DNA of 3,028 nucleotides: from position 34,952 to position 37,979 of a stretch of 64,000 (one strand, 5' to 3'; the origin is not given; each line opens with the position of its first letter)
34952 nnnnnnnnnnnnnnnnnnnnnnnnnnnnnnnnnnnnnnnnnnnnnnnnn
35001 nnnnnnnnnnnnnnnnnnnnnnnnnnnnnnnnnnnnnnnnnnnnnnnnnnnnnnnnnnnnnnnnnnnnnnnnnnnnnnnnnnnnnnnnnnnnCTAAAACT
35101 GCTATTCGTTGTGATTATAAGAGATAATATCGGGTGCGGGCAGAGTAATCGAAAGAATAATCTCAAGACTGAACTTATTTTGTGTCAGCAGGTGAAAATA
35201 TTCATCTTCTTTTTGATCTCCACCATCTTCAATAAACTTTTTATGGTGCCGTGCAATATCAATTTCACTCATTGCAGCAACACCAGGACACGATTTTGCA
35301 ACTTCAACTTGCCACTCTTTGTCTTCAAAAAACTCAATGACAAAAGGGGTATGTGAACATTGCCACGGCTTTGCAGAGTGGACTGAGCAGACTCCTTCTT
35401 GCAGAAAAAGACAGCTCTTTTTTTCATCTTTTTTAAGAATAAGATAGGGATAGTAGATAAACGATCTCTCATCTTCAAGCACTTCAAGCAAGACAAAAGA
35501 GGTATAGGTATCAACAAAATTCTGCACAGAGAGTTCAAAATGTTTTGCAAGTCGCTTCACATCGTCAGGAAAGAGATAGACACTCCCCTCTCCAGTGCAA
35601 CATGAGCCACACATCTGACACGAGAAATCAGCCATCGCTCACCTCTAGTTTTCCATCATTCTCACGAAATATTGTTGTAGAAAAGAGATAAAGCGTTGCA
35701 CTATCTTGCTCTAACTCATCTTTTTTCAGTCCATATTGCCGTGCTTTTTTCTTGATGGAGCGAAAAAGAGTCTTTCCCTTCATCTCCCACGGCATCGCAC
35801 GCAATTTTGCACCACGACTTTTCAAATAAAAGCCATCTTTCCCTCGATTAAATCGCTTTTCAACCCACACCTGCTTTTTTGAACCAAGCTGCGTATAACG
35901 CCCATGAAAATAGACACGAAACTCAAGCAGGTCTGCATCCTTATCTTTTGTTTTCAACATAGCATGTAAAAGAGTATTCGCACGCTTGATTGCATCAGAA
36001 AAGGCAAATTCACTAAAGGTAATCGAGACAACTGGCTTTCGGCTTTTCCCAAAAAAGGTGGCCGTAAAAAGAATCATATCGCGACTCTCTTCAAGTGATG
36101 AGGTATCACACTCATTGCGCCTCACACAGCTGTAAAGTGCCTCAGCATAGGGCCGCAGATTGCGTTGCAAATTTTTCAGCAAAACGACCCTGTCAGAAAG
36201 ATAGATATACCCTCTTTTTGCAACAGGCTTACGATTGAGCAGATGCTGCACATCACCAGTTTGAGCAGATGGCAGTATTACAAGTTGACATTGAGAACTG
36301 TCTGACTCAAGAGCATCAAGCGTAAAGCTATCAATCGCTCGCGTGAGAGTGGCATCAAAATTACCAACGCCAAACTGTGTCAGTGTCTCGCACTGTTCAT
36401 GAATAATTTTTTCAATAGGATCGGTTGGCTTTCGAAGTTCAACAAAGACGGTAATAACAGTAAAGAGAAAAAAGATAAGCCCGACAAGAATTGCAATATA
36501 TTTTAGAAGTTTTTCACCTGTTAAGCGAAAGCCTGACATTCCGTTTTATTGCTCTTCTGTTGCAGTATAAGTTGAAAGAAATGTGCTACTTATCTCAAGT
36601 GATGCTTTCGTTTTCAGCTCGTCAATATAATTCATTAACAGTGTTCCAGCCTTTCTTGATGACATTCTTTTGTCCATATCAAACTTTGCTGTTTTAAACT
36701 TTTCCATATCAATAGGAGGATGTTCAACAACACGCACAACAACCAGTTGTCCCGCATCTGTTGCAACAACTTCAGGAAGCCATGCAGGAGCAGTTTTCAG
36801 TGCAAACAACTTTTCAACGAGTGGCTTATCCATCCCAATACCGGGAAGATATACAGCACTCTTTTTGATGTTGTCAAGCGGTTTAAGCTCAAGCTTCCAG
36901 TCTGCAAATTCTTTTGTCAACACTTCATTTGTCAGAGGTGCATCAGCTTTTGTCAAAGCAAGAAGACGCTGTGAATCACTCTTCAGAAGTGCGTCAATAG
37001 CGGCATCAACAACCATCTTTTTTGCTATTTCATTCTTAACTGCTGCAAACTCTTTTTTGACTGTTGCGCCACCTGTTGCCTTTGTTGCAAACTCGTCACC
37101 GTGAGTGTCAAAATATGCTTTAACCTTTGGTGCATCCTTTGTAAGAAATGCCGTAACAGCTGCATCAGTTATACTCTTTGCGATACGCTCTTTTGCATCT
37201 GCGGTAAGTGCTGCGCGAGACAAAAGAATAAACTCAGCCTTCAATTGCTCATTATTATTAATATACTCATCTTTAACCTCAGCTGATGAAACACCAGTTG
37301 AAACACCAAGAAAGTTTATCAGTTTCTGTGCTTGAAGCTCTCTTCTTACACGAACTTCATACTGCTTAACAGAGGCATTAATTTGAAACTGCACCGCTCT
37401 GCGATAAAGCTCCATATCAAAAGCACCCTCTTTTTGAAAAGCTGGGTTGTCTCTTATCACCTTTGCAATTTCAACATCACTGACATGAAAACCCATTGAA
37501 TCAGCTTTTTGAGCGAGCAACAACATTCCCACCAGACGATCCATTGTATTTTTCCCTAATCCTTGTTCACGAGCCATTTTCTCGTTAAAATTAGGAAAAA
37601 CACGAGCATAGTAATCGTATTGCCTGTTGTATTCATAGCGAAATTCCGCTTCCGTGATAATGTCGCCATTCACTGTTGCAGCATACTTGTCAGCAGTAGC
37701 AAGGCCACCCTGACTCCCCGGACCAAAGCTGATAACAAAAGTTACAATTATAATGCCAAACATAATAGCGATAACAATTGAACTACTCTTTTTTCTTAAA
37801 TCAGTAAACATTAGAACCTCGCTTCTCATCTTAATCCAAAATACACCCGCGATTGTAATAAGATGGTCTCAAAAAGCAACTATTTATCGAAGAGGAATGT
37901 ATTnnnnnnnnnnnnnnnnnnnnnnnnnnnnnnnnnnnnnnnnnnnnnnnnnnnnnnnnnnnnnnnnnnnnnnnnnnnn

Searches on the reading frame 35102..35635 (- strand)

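Call 55: search_protein_families(library=pfam, proteins=[window:35102-35635:-], max_evalue=0.001)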
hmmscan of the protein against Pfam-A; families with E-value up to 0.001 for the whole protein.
window:35102-35635:- (177 aa): 1 family
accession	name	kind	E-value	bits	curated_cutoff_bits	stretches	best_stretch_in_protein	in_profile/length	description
PF03692.20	CxxCxxCC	-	8.2e-10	39.7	23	1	6-107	2-75/85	Putative zinc- or iron-chelating domain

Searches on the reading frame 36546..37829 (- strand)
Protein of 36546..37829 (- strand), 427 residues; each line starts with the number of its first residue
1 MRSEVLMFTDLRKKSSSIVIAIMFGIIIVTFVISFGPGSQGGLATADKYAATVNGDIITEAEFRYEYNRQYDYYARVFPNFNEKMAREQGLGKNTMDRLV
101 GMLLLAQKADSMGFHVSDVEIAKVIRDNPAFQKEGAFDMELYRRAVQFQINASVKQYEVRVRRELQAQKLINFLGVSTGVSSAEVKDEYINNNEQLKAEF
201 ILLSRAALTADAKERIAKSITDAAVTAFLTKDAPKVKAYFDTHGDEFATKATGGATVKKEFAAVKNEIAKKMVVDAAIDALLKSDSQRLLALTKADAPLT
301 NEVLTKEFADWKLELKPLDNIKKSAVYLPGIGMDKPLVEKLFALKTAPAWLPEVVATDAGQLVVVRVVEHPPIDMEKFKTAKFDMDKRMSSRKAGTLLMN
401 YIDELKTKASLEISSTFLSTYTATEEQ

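Call 55: search_protein_families(library=pfam, proteins=[window:36546-37829:-], max_evalue=0.001)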
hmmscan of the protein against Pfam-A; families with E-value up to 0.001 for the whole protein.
window:36546-37829:- (427 aa): 3 families
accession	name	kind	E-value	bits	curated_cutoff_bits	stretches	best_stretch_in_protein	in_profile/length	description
PF13624.11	SurA_N_3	-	1.8e-39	135.6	27.2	1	7-170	1-161/162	SurA-like N-terminal domain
PF13623.11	SurA_N_2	-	5.7e-25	88.3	28.5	1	10-145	3-144/145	SurA-like N-terminal domain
PF09312.16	SurA_N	-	3.7e-05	24.3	30.8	1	47-168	2-115/118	SurA N-terminal domain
